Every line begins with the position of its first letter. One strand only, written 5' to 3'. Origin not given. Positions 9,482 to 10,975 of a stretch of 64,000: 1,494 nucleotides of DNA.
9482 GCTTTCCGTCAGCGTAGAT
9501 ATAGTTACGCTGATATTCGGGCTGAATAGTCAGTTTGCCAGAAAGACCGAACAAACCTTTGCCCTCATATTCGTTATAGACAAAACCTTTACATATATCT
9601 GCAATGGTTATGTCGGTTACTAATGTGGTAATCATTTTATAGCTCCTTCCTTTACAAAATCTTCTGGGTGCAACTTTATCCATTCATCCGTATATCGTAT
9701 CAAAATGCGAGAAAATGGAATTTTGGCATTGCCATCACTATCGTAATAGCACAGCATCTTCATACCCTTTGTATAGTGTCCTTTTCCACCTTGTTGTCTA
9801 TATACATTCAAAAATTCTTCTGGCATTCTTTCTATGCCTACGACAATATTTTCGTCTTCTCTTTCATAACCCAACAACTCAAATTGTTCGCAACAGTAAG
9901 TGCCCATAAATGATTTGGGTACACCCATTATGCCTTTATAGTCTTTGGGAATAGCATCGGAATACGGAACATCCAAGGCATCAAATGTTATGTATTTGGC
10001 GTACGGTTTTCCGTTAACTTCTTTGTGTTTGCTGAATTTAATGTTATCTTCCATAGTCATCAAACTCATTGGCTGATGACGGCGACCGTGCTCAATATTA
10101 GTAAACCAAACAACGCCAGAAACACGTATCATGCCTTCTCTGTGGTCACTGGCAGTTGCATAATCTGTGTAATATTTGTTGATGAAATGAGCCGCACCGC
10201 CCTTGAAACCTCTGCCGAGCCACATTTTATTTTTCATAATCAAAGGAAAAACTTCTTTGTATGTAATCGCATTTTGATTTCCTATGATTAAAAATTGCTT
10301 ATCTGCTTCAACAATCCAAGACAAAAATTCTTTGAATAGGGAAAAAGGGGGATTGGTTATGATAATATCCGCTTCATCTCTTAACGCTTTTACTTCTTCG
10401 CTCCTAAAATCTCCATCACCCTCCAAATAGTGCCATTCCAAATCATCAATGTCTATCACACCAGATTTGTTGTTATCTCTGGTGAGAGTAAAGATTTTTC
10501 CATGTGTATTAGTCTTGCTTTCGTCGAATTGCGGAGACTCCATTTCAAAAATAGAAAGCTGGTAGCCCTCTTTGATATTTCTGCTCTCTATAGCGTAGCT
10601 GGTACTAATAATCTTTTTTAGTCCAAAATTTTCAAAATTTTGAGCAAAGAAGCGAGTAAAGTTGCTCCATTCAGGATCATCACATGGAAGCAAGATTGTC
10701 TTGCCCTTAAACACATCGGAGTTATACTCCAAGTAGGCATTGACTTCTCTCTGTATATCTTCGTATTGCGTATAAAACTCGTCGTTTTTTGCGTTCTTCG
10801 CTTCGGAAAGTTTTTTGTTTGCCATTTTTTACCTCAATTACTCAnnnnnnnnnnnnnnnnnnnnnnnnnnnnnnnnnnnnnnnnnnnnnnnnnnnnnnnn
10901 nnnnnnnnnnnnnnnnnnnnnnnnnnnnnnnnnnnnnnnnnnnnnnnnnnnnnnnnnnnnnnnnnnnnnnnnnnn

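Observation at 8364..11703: Self-contained AT-rich operon (2TM/beta-rich protein, EcoRI-family m6A methyltransferase, DUF262-HNH nuclease): candidate uncharacterised defence module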

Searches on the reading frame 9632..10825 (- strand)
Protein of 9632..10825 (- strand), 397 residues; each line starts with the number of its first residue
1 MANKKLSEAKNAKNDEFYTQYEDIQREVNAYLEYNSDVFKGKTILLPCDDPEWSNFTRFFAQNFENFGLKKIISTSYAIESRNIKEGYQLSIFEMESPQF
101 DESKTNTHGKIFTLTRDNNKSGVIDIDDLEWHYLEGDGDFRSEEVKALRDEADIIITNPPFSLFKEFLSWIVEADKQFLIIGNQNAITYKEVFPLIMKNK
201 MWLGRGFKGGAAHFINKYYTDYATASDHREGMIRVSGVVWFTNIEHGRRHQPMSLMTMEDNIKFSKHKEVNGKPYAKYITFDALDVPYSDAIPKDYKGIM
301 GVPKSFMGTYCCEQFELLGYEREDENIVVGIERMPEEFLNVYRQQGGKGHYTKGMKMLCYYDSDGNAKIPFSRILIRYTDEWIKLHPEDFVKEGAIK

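Call 4: search_protein_families(library=pfam, proteins=[window:9632-10825:-], max_evalue=0.1)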
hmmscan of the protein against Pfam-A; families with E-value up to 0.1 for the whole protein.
window:9632-10825:- (397 aa): 3 families
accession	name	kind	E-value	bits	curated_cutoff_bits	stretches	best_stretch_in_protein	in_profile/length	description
PF13651.11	EcoRI_methylase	-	2.1e-115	386.1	26.4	1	6-377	2-343/345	Adenine-specific methyltransferase EcoRI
PF25356.1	PH_trem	-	0.0042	17.4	24.6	1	248-282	40-74/131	Trematode PH-like domain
PF13499.12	EF-hand_7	-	0.046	14.5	30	0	117-153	12-50/67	EF-hand domain pair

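Call 5: search_protein_families(library=padloc, proteins=[window:9632-10825:-], max_evalue=0.1)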
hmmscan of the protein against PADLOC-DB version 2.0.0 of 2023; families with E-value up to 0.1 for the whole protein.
window:9632-10825:- (397 aa): 1 family
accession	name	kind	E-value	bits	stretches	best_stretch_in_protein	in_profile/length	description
PDLC03297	MTase_II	-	2.4e-78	261.9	1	3-333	7-305/332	Type II methyltransferase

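Call 6: search_protein_families(library=ncbifam, proteins=[window:9632-10825:-], max_evalue=0.1)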
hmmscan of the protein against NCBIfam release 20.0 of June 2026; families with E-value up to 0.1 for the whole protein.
window:9632-10825:- (397 aa): 1 family
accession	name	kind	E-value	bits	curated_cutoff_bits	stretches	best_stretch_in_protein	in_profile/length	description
NF000947.0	PRK00094.2-5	equivalog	0.064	12.7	251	0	72-104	249-281/323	NAD(P)H-dependent glycerol-3-phosphate dehydrogenase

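Call 17: search_solved_structures(query=window:9632-10825:-, max_evalue=1)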
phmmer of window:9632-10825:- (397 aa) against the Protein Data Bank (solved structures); distinct sequences matched with E-value up to 1: 2.
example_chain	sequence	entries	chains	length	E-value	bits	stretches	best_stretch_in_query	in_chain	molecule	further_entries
6kse_A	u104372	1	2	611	0.28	13.1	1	169-246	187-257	Acyl-CoA dehydrogenase FadE5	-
2w4a_B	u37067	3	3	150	0.48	12.3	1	99-166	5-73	MYOSIN REGULATORY LIGHT CHAIN 2, SKELETAL MUSCLE ISOFORM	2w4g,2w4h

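Call 50: search_protein_families(library=phrogs, proteins=[window:9632-10825:-], max_evalue=0.01)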
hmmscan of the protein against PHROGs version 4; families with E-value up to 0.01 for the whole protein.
window:9632-10825:- (397 aa): 1 family
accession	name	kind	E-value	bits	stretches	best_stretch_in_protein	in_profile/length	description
phrog_799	-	other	1.5e-07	32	1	126-169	260-301/458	DNA methyltransferase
